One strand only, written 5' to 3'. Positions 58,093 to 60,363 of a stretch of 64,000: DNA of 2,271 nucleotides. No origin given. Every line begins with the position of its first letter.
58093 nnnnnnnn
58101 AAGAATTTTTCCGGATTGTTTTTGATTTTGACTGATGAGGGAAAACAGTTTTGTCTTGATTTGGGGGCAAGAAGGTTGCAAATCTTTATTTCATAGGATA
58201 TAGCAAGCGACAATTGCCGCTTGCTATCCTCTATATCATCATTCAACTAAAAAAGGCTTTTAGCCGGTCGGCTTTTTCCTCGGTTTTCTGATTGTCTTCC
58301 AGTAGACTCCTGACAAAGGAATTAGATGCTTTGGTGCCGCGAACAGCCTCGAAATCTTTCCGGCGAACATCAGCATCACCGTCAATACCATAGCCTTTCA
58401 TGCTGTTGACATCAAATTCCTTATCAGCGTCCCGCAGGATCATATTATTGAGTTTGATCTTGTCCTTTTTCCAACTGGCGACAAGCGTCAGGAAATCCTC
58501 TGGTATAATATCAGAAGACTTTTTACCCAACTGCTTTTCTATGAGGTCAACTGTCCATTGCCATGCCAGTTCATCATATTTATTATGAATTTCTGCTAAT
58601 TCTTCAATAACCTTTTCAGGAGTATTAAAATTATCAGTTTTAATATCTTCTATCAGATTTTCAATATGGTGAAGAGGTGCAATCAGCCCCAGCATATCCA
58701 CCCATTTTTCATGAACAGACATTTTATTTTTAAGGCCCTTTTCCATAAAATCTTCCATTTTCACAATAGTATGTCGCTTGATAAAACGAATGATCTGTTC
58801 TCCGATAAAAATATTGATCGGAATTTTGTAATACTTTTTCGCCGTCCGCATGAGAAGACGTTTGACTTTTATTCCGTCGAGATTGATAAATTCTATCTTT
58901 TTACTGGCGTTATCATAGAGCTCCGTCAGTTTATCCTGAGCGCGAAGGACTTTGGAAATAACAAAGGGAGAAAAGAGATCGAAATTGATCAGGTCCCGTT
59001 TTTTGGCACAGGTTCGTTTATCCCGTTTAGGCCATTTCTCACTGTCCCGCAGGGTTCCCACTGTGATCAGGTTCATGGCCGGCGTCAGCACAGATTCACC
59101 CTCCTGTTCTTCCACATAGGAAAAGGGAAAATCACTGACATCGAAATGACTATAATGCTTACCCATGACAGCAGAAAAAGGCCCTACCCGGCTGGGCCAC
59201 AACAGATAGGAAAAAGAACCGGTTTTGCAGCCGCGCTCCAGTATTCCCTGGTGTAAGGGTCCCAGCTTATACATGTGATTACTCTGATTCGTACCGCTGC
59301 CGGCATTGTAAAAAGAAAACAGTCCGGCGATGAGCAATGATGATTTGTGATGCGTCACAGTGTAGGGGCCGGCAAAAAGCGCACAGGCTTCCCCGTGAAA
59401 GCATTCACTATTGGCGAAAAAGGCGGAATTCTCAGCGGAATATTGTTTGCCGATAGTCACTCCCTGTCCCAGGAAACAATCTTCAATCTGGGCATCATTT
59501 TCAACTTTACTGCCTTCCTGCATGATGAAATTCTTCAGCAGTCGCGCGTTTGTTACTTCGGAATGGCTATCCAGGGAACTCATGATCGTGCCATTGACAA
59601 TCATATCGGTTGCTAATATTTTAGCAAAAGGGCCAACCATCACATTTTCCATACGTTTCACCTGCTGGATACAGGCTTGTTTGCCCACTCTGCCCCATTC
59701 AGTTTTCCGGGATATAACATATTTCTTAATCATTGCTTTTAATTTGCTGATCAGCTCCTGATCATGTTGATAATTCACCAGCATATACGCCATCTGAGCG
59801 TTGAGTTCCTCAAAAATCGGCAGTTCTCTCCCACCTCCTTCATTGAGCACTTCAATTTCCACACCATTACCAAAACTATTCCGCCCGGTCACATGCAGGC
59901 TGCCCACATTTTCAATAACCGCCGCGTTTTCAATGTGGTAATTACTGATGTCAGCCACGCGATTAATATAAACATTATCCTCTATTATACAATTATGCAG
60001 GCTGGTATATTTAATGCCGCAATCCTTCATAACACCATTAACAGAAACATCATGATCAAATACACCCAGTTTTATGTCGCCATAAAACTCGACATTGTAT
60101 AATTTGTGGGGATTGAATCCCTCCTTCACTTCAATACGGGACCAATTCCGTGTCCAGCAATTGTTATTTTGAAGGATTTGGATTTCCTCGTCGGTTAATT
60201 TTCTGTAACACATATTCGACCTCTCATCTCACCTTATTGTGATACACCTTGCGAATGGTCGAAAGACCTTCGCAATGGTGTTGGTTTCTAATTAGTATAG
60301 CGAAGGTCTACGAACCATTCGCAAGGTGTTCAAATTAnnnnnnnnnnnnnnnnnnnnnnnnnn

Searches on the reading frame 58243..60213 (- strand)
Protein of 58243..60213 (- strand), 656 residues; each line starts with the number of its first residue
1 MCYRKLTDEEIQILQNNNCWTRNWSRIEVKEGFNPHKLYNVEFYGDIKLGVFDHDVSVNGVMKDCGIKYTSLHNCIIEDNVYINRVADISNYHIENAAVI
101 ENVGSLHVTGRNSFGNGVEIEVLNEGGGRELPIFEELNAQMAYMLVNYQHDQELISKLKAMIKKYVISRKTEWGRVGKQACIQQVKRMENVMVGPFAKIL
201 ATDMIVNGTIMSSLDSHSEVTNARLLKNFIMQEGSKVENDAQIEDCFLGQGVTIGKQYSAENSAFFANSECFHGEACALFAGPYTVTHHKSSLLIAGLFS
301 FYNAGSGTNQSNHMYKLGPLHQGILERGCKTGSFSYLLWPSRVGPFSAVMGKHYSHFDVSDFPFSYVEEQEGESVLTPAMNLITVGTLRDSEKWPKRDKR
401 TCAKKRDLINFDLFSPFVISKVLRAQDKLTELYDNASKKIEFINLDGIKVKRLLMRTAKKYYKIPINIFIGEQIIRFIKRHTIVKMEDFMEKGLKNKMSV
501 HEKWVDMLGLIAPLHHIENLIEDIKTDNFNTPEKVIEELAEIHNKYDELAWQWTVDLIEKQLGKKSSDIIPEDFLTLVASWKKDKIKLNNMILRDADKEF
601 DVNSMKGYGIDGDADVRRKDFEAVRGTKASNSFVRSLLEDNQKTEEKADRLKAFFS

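Call 59: search_protein_families(library=pfam, proteins=[window:58243-60213:-])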
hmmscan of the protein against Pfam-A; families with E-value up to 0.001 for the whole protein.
window:58243-60213:- (656 aa): 4 families
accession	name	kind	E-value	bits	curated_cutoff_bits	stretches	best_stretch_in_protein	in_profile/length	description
PF16314.11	DUF4954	-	2.4e-182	606.9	26.2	1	3-432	1-432/433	Domain of unknown function (DUF4954)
PF20683.2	DUF6819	-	1e-44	152.7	23.5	1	499-651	15-167/171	Domain of unknown function (DUF6819)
PF25084.1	LbH_EIF2B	-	5.7e-06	26.7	54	0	222-269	15-62/105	EIF2B subunit epsilon LbH domain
PF00132.30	Hexapep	-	0.00041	20.4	27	0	73-83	18-28/36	Bacterial transferase hexapeptide (six repeats)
